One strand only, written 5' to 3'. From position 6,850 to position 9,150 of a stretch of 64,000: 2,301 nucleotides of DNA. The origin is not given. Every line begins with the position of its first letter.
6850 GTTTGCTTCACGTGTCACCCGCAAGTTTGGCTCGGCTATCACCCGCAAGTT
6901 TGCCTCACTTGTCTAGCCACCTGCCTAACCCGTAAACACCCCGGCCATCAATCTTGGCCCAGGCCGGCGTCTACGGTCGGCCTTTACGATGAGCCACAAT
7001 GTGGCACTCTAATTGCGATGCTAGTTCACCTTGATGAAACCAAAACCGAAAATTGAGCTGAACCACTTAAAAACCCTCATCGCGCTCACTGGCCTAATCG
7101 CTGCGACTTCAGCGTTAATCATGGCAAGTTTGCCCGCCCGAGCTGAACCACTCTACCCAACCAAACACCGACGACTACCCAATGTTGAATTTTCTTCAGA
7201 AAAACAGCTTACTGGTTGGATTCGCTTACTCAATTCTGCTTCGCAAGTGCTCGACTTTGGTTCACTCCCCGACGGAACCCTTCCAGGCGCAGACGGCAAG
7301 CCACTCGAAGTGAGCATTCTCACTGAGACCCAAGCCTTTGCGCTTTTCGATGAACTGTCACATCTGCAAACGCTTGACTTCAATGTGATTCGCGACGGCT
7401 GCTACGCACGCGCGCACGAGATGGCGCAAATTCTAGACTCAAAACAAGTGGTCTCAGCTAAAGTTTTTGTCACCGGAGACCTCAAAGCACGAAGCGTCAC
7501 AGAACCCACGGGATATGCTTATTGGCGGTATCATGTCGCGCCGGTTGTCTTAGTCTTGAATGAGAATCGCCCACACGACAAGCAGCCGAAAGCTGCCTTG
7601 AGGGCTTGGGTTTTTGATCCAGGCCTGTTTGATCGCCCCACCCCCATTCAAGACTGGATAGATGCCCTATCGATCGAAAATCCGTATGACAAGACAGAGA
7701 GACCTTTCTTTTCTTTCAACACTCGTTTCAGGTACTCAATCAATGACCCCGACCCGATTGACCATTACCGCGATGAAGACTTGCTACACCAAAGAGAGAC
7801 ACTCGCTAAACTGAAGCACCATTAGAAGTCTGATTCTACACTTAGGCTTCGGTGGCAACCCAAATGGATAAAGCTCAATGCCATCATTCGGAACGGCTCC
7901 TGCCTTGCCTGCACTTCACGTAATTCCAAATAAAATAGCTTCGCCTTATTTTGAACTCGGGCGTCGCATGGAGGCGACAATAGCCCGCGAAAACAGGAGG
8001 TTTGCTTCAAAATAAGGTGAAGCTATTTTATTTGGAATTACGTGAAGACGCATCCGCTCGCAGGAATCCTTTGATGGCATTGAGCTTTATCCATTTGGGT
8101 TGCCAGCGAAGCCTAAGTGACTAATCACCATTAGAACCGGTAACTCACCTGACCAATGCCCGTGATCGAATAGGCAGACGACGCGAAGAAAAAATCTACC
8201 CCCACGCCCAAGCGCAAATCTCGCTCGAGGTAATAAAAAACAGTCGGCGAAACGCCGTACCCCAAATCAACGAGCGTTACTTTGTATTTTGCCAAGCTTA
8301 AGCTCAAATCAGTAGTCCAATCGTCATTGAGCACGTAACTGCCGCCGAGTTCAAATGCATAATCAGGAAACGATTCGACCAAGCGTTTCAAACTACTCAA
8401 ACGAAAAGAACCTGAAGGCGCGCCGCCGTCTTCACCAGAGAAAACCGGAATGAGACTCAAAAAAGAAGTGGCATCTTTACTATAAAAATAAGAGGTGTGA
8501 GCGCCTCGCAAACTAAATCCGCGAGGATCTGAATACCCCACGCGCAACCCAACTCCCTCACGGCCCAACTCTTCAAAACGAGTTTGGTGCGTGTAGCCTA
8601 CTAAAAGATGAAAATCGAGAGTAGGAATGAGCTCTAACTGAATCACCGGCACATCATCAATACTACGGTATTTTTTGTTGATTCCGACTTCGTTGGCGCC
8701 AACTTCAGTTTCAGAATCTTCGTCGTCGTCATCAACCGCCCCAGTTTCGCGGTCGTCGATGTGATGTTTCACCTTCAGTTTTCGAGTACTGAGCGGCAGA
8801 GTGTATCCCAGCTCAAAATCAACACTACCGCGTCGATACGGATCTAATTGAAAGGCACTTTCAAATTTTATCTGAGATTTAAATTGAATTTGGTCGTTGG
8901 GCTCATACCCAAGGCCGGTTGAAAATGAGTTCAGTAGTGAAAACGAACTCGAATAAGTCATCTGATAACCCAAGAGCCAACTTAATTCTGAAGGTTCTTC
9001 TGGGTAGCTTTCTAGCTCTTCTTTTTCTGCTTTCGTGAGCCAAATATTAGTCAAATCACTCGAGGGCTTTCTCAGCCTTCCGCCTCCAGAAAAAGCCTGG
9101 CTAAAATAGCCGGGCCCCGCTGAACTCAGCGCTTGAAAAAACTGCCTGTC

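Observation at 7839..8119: Large nested-palindrome element (48-bp outer and 42-bp inner inverted repeats around a 50-bp core) between convergent genes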

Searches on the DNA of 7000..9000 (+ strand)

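Call 9: search_rna_families(source=window, start=7000, end=9000, threshold=evalue, max_evalue=1)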
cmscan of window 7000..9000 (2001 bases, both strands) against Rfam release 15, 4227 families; matches with E-value up to 1: 5.
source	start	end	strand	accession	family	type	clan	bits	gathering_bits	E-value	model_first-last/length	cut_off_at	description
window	7911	8049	-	RF04213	MIR7807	Gene; miRNA;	-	46.3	90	8.2e-08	1-134/134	no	MIR7807 microRNA precursor family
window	7912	8049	+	RF03743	MIR7696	Gene; miRNA;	-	43.5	83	1.2e-06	1-88/88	no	MIR7696 microRNA precursor family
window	7912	8049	-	RF03743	MIR7696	Gene; miRNA;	-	42.9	83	1.8e-06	1-88/88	no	MIR7696 microRNA precursor family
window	7917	8044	+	RF03933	MIR6445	Gene; miRNA;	-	38.4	100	1.1e-05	1-117/117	no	MIR6445 microRNA precursor family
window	7910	8052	-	RF03933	MIR6445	Gene; miRNA;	-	37.4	100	2.1e-05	1-117/117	no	MIR6445 microRNA precursor family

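Call 30: search_dna_similar(query=window:7900-8060:+, collection=plasmids, mode=distant, max_evalue=1)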
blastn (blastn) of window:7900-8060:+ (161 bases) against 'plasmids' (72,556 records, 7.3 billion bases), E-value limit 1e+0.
No match.

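Call 31: search_dna_similar(query=window:7900-8060:+, collection=phages, mode=distant, max_evalue=1)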
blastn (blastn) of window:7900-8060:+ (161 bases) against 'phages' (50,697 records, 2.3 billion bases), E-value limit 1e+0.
No match.

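Call 63: build_rna_model(alignment_id=A3, structure=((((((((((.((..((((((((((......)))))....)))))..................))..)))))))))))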
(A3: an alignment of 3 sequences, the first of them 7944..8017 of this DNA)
Model R1 built from alignment A3 (3 sequences, 77 columns); structure: as given.
model positions 74; base pairs 22; branch points 0; effective number of sequences 1.66; information 0.763 bits per position. Calibrated on 0.2 Mb of random sequence (short: E-values are rough).
structure used (alignment columns):
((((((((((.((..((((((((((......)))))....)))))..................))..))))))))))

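Call 64: search_with_rna_model(model_id=R1, source=window, filters=off, max_evalue=10)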
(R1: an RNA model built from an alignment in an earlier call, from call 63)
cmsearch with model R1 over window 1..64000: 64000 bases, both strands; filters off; matches with E-value up to 10: 16.
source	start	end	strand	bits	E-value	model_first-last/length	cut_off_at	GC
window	24747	24820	-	100.7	1.2e-20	1-74/74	no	0.49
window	7944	8017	+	100.1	1.6e-20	1-74/74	no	0.5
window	51225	51296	+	62.6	7.2e-12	1-74/74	no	0.49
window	51225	51296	-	17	0.23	1-74/74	no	0.49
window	24747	24820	+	16.9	0.23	1-74/74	no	0.49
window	7944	8017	-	16.6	0.27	1-74/74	no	0.5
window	16314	16354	+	13.4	1.5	1-74/74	no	0.49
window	52317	52379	-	12.9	2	1-74/74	no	0.33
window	16314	16354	-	12.7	2.2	1-74/74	no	0.49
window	47764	47795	-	12.5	2.5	1-74/74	no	0.41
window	61462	61495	-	11.3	4.7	1-74/74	no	0.47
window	14084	14106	+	11.1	5.1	1-74/74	no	0.3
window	13244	13287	-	10.5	6.9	1-74/74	no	0.61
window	14084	14106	-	10.5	7.2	1-74/74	no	0.3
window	44969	45035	-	10.3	8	1-74/74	no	0.3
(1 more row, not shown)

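Call 65: search_with_rna_model(model_id=R1, sources=[L014, L027, L028, L030, L031, L032, L033, L034], max_evalue=10)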
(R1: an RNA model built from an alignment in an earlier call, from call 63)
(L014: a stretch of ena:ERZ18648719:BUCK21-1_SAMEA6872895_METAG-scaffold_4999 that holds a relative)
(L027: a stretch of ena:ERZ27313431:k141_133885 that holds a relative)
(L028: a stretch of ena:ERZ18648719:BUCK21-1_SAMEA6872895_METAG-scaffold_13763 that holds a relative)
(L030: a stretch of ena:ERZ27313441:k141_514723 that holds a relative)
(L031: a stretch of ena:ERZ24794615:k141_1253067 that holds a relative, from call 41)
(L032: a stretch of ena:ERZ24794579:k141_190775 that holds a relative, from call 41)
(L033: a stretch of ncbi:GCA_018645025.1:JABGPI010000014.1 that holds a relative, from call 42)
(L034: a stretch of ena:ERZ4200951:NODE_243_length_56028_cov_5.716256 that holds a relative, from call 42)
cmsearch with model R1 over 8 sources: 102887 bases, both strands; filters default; matches with E-value up to 10: 0.
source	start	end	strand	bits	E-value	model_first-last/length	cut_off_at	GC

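Call 81: search_with_rna_model(model_id=R1, sources=[L041, L035, L037], max_evalue=10)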
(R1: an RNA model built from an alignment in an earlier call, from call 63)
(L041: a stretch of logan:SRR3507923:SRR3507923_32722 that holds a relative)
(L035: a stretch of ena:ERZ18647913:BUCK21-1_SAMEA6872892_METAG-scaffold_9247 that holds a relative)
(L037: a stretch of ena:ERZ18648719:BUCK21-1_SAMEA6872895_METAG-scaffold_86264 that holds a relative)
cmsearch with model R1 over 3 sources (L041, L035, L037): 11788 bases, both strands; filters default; matches with E-value up to 10: 4.
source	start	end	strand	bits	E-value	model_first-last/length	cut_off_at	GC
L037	718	789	+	62.6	1.3e-12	1-74/74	no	0.49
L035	3546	3611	+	47.5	3.9e-09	1-68/74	3'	0.5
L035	3546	3593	-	13.2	0.31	1-74/74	no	0.5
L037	718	765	-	13.2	0.31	1-74/74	no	0.5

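Call 85: search_rna_families(source=window, start=7945, end=8016, threshold=evalue, max_evalue=10)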
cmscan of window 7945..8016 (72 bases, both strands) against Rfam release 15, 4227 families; matches with E-value up to 10: 0.
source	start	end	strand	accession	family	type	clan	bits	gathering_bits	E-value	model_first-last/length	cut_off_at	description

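Call 90: search_with_rna_model(model_id=R1, source=window, max_evalue=0.00001, make_alignment=true, show_alignments=3)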
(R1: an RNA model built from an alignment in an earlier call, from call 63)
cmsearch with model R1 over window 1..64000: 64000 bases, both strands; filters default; matches with E-value up to 0.00001: 3.
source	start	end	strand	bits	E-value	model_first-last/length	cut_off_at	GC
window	24747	24820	-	100.7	1.2e-20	1-74/74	no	0.49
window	7944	8017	+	100.1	1.6e-20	1-74/74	no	0.5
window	51225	51296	+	62.6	7.2e-12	1-74/74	no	0.49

Alignment A4: 3 matches aligned to the model, 77 columns, each read 5' to 3' on its own strand. Consensus structure (alignment columns), stored with it:
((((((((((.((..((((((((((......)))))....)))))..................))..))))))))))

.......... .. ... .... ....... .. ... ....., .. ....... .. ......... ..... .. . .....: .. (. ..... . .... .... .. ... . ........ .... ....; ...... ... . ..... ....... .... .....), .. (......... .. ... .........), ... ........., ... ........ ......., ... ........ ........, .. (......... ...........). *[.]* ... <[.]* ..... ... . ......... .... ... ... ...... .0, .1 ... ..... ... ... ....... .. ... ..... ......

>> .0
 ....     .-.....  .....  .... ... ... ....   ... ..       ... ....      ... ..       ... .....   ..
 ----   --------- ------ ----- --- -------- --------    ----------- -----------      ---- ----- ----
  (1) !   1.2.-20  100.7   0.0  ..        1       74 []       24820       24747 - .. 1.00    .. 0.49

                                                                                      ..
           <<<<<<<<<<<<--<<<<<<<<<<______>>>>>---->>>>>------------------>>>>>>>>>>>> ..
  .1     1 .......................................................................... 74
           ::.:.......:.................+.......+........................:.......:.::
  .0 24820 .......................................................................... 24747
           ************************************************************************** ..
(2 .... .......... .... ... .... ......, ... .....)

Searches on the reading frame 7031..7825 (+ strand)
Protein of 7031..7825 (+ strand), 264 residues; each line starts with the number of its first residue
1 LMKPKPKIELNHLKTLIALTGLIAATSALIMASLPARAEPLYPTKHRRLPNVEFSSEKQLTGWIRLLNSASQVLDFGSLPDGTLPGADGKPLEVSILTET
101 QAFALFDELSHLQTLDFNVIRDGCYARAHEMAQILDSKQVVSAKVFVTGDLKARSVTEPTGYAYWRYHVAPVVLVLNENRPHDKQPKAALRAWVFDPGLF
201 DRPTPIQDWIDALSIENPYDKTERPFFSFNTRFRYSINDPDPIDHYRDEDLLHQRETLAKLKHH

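Call 17: search_protein_families(library=ncbifam, proteins=[window:7031-7825:+])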
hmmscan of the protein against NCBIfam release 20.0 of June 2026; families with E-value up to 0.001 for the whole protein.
window:7031-7825:+ (264 aa): 1 family
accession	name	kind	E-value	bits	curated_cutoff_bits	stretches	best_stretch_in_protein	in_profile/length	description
NF040782.1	PG_glutam_Chrys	equivalog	3.2e-15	56.2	250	1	112-179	165-231/321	protein-glutamine glutaminase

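Call 18: search_protein_families(library=pfam, proteins=[window:7031-7825:+])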
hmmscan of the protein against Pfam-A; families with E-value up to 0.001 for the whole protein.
window:7031-7825:+ (264 aa): 1 family
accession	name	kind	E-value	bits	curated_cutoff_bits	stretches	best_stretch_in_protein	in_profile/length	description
PF18626.7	Gln_deamidase_2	-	4.7e-22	78.6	25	1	105-212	4-105/106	Glutaminase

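Call 19: find_encoding_contigs(protein=window:7031-7825:+, flank=10000, max_places=10)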
Protein window:7031-7825:+ (264 aa): no gene with exactly this product is on record in the collection.

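Call 27: find_homologous_proteins(query=window:7034-7825:+)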
Query window:7034-7825:+ (263 aa): 134 proteins with E <= 0.001 among 1346 candidates; the best 120 are listed.
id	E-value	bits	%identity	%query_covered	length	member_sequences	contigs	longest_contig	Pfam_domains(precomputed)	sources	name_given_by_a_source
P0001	2.0e-175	600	100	100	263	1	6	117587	PF18626.8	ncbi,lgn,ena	-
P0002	5.9e-31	126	35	68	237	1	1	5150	PF18626.8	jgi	jgi:hypothetical protein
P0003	1.1e-28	119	37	69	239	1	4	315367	PF18626.8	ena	-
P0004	2.0e-27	114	33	68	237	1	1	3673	PF18626.8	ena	-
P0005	9.3e-27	112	33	70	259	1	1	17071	PF18626.8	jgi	jgi:hypothetical protein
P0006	5.7e-26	110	35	69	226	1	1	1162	PF18626.8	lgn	-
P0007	1.5e-25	108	34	69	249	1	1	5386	PF18626.8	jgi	jgi:hypothetical protein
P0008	2.2e-25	108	36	65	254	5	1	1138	PF18626.8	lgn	-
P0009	4.6e-25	107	32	69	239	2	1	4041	PF18626.8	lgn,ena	-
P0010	7.0e-25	106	34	63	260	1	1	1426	PF18626.8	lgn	-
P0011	1.1e-24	105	33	71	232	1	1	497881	PF18626.8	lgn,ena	-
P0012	1.8e-24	105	31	71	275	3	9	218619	PF18626.8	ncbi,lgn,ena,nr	ncbi:MAG: hypothetical protein HN353_04960 [Bdellovibrionales bacterium]|nr:hypothetical protein [Bd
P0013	4.5e-24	103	35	68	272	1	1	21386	PF18626.8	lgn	-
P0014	9.8e-24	102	33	94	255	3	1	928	PF18626.8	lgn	-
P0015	2.5e-23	101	34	65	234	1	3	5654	PF18626.8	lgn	-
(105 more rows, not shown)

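Call 41: find_encoding_contigs(protein=P0003, flank=10000, max_places=2)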
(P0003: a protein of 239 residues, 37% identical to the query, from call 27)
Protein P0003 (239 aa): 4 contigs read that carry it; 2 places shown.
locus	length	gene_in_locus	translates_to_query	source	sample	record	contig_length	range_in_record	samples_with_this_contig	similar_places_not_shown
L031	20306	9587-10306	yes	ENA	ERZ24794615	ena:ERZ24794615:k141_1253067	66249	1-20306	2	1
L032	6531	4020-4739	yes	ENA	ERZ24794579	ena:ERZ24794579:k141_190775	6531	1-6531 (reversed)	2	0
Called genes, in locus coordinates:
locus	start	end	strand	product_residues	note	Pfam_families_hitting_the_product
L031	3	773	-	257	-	?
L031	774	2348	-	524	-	PF06739:SBBP (weak)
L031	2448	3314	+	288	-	-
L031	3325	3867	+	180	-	PF07700:HNOB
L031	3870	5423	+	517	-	PF00512:HisKA, PF02518:HATPase_c, PF00072:Response_reg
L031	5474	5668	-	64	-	-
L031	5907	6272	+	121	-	PF14018:DUF4234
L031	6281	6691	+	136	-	PF20403:DUF6693 (faint), PF14018:DUF4234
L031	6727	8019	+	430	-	-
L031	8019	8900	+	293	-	-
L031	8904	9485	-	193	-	-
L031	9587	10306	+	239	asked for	PF18626:Gln_deamidase_2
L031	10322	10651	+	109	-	-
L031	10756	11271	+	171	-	-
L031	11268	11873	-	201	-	PF13328:HD_4, PF01966:HD (weak)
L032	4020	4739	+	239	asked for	PF18626:Gln_deamidase_2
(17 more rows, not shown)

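Call 42: find_encoding_contigs(protein=P0012, flank=10000, max_places=2)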
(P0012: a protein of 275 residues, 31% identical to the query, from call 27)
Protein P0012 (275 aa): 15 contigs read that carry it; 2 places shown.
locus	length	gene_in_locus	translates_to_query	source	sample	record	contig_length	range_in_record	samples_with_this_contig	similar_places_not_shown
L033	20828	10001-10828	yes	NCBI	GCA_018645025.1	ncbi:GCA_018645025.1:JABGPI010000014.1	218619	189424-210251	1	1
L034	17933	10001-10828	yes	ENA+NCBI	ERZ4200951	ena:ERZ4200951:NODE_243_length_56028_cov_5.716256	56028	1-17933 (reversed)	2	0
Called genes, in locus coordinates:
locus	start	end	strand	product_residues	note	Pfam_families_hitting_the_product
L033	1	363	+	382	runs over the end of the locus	PF00346:Complex1_49kDa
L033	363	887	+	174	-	PF13187:Fer4_9 (faint), PF14697:Fer4_21 (faint), PF13237:Fer4_10 (faint), PF12838:Fer4_7 (weak), PF13484:Fer4_16 (faint), PF00037:Fer4 (weak)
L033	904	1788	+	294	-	-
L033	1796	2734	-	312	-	PF00413:Peptidase_M10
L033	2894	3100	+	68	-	-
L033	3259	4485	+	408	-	PF00145:DNA_methylase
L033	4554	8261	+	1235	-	PF02463:SMC_N, PF13304:AAA_21 (faint), PF13476:AAA_23, PF06470:SMC_hinge (weak)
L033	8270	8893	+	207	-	PF03548:LolA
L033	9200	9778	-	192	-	-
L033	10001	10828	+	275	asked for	PF18626:Gln_deamidase_2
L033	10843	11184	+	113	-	-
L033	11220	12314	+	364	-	PF00072:Response_reg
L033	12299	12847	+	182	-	PF12796:Ank_2, PF13606:Ank_3 (faint), PF13857:Ank_5 (faint), PF00023:Ank (weak), PF13637:Ank_4, PF12796:Ank_2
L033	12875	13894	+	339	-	PF02541:Ppx-GppA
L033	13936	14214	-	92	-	PF00216:Bac_DNA_binding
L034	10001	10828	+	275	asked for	PF18626:Gln_deamidase_2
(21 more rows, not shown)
